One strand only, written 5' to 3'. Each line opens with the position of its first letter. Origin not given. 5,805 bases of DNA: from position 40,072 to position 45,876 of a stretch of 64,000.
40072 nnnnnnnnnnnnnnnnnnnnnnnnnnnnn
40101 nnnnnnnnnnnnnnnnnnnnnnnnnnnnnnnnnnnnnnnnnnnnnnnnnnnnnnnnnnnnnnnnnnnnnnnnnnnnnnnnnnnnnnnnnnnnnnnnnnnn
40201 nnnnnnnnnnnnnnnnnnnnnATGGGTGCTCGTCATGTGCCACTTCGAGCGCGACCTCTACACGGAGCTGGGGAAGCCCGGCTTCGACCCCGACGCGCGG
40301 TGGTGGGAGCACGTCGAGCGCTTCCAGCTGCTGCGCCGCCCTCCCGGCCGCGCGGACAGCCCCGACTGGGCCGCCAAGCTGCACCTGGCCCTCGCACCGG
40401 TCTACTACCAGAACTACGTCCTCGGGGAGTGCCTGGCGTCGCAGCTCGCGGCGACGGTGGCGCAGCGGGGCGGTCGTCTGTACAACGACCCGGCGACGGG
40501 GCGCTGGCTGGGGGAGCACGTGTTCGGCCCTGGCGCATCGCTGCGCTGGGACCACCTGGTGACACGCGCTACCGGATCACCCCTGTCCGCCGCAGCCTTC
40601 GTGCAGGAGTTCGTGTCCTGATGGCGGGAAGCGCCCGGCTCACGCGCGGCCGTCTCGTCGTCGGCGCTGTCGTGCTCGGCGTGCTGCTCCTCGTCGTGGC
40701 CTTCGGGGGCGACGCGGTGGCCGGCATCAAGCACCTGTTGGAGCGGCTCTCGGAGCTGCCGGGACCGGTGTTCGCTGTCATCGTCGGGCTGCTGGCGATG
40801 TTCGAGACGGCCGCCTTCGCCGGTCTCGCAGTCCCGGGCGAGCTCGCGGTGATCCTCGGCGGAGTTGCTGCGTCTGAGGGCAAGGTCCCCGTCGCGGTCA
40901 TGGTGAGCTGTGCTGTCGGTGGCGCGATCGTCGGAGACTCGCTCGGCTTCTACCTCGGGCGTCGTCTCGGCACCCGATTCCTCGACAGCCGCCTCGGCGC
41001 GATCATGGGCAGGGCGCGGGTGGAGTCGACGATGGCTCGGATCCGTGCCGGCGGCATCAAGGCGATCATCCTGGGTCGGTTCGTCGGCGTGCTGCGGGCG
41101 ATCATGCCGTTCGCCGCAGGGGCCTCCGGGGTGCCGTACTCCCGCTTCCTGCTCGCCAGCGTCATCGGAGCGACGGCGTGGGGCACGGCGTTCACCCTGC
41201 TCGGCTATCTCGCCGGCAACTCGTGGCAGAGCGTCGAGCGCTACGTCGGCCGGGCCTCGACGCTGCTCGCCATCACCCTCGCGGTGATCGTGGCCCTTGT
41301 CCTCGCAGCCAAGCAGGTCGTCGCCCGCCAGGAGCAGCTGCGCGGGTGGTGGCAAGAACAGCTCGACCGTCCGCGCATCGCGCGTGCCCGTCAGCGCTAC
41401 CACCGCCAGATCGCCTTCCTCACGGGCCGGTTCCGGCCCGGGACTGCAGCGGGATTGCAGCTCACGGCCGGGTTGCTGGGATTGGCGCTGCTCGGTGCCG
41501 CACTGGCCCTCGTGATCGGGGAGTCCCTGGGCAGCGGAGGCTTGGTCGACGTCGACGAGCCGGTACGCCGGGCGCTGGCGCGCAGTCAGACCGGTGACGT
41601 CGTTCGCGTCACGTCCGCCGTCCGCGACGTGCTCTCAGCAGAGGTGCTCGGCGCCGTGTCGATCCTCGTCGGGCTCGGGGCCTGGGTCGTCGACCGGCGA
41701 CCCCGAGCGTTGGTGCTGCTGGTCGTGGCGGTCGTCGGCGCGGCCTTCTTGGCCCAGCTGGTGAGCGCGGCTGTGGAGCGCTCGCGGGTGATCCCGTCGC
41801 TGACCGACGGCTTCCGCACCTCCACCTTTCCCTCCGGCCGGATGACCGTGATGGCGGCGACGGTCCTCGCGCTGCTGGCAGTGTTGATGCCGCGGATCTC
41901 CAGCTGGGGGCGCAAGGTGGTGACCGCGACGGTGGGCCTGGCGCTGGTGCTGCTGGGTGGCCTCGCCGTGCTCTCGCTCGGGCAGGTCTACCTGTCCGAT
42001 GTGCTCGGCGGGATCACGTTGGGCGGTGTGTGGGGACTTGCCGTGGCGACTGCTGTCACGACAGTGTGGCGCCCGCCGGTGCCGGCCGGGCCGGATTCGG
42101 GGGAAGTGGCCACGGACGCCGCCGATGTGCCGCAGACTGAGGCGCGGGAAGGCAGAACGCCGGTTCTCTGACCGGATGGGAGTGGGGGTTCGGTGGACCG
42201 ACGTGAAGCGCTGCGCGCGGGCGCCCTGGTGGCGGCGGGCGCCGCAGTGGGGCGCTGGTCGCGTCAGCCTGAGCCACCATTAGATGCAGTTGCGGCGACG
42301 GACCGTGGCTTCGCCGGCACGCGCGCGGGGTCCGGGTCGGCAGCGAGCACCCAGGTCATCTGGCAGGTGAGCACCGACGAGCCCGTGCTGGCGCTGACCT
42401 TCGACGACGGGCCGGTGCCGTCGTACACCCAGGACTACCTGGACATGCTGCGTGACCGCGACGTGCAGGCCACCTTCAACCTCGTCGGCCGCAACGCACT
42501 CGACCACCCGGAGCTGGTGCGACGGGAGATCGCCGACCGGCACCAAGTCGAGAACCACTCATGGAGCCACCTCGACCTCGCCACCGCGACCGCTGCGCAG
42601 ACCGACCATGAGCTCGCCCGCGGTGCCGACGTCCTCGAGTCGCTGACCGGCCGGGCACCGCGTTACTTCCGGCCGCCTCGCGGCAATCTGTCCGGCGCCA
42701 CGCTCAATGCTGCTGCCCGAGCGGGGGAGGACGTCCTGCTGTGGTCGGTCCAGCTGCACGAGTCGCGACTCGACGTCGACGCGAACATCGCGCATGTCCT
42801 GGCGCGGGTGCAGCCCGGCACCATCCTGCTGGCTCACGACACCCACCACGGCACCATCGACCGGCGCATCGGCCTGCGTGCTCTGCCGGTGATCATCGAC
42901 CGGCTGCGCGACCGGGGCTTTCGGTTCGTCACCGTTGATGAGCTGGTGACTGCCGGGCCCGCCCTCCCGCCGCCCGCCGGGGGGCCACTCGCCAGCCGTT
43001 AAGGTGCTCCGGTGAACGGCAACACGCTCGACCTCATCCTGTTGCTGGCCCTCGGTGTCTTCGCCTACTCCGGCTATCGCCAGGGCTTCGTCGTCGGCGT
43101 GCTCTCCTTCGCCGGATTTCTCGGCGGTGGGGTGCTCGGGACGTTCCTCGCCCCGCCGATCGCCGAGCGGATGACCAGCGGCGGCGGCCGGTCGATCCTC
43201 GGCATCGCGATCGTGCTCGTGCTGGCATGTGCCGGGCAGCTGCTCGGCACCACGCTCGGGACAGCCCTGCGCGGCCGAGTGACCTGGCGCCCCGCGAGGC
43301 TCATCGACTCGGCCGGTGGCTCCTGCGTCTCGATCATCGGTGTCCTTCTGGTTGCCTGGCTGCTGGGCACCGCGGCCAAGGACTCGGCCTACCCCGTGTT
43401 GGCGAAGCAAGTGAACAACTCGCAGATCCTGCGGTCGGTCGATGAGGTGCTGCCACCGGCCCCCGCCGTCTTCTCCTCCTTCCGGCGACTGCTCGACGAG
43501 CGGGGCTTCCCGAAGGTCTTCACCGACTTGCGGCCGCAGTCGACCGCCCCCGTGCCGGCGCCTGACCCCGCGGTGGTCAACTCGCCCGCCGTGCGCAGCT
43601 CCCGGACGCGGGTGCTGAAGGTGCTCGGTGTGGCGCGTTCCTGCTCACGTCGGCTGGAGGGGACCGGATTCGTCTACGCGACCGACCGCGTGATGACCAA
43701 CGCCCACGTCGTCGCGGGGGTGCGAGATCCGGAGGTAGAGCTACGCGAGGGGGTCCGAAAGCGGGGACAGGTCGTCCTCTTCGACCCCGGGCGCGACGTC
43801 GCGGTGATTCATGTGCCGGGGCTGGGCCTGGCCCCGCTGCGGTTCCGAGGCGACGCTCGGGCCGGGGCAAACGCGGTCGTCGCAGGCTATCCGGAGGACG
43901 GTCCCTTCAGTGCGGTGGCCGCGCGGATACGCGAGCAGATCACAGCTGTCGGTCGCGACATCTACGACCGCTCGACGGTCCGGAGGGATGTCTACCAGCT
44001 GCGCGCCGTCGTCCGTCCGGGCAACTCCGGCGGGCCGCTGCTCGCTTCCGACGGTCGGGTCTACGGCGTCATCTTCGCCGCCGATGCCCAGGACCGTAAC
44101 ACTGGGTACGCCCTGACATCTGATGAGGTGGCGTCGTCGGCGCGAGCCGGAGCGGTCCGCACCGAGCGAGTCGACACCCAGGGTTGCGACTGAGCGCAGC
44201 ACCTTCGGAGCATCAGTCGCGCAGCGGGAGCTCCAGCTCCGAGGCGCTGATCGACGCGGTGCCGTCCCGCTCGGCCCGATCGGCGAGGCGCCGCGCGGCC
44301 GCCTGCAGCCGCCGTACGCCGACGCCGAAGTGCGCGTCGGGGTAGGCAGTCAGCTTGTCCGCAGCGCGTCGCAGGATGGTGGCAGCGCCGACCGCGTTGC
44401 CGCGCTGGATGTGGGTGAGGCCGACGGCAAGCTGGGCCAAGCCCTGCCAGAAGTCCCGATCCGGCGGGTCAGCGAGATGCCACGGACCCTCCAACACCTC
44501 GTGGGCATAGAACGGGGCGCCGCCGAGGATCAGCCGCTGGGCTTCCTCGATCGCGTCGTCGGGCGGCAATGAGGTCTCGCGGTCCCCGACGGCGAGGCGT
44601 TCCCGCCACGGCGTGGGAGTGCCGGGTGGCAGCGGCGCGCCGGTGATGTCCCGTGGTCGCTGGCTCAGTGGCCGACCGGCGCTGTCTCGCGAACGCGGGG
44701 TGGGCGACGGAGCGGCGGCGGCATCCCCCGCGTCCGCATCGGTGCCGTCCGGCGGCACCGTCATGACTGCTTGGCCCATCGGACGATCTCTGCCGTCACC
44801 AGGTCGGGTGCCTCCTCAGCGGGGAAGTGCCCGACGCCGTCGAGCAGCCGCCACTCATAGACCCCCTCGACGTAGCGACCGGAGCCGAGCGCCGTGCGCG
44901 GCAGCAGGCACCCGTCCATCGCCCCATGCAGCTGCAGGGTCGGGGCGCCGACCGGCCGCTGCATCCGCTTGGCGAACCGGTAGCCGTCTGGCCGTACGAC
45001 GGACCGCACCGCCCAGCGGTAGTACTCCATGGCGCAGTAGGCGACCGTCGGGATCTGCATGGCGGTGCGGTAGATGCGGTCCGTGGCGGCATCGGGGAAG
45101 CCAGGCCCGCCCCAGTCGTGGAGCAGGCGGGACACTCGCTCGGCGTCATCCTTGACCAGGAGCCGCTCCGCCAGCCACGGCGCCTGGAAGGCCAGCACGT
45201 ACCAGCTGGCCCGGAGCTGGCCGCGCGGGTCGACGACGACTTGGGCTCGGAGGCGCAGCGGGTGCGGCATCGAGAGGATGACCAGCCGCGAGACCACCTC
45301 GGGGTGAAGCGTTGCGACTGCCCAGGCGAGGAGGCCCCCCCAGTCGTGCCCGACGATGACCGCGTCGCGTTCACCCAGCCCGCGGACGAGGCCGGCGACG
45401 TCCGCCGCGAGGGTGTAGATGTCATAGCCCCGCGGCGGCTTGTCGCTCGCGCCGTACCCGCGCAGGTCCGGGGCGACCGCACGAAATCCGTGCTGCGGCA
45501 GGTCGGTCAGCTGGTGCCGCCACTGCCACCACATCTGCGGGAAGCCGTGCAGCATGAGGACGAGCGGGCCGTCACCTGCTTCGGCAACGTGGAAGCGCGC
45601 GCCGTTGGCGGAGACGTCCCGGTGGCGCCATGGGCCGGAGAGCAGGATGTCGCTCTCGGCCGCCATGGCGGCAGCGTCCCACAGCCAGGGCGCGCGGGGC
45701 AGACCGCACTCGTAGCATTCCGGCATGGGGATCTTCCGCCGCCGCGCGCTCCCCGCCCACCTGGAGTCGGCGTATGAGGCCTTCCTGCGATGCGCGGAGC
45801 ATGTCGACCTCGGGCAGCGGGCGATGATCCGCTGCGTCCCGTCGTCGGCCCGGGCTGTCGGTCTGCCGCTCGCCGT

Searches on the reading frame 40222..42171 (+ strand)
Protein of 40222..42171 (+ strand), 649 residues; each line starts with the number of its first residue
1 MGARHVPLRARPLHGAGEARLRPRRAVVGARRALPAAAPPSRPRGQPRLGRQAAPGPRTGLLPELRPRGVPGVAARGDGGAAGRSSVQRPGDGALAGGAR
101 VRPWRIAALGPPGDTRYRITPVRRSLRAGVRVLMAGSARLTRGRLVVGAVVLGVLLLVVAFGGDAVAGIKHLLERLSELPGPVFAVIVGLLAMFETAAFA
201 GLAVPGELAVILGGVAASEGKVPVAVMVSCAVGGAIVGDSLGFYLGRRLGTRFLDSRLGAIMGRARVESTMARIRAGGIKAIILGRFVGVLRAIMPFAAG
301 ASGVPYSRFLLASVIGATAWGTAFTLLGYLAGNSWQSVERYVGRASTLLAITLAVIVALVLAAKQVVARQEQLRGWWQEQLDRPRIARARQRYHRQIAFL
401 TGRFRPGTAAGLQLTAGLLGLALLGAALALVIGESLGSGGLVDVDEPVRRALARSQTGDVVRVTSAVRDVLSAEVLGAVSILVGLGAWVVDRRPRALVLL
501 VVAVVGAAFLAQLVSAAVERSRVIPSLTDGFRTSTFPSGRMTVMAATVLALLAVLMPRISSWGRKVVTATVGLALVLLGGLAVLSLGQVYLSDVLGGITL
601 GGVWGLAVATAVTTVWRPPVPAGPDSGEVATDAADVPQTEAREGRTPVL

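Call 25: search_protein_families(library=pfam, proteins=[window:40222-42171:+], max_evalue=0.001)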
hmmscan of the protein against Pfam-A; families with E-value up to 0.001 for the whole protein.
window:40222-42171:+ (649 aa): 2 families
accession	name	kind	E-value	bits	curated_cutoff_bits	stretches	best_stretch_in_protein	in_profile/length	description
PF09335.16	VTT_dom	-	1.6e-16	61.3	33.9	1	204-330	1-123/123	VTT domain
PF01569.27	PAP2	-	1.1e-06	28.9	27.2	1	533-614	48-127/130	PAP2 superfamily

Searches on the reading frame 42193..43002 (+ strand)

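Call 38: search_protein_families(library=pfam, proteins=[window:42193-43002:+], max_evalue=0.0001)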
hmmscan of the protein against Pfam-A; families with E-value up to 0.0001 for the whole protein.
window:42193-43002:+ (269 aa): 1 family
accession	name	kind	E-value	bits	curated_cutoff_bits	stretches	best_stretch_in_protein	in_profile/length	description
PF01522.26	Polysacc_deac_1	-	1.8e-33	115.6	23.1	1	60-178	3-120/124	Polysaccharide deacetylase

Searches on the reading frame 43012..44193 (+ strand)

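Call 38: search_protein_families(library=pfam, proteins=[window:43012-44193:+], max_evalue=0.0001)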
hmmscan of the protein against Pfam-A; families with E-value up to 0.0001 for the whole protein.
window:43012-44193:+ (393 aa): 3 families
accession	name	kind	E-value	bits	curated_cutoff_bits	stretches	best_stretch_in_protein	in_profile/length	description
PF13365.12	Trypsin_2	-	1.4e-23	84.7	27.6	1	217-353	1-144/144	Trypsin-like peptidase domain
PF02674.22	Colicin_V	-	5e-21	75.6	29.3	1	6-146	1-142/144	Colicin V production protein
PF00089.32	Trypsin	-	6.6e-11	42.9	20.6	1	217-363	27-204/220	Trypsin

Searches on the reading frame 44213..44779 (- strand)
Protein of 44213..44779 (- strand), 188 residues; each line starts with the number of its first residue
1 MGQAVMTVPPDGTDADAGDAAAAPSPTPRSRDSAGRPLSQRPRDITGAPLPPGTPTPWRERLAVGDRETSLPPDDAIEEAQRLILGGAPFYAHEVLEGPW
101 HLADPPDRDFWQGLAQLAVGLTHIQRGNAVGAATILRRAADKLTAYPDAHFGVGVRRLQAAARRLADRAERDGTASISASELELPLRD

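Call 38: search_protein_families(library=pfam, proteins=[window:44213-44779:-], max_evalue=0.0001)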
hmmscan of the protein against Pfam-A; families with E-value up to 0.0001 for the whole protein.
window:44213-44779:- (188 aa): 1 family
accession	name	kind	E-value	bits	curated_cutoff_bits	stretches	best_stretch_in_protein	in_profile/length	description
PF03745.19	DUF309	-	1.8e-18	66.4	27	1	78-134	2-58/59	Domain of unknown function (DUF309)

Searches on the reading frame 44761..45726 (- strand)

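Call 38: search_protein_families(library=pfam, proteins=[window:44761-45726:-], max_evalue=0.0001)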
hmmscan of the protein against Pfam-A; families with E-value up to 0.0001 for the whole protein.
window:44761-45726:- (321 aa): 3 families
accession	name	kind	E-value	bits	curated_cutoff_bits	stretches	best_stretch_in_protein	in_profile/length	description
PF00561.26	Abhydrolase_1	-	1.9e-28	100.2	25.8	1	54-306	1-244/245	alpha/beta hydrolase fold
PF12697.13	Abhydrolase_6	-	3.3e-21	77.4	26.3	1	56-311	1-215/217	Alpha/beta hydrolase family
PF12146.15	Hydrolase_4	-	1.1e-10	41.7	27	1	55-155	6-110/239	Serine aminopeptidase, S33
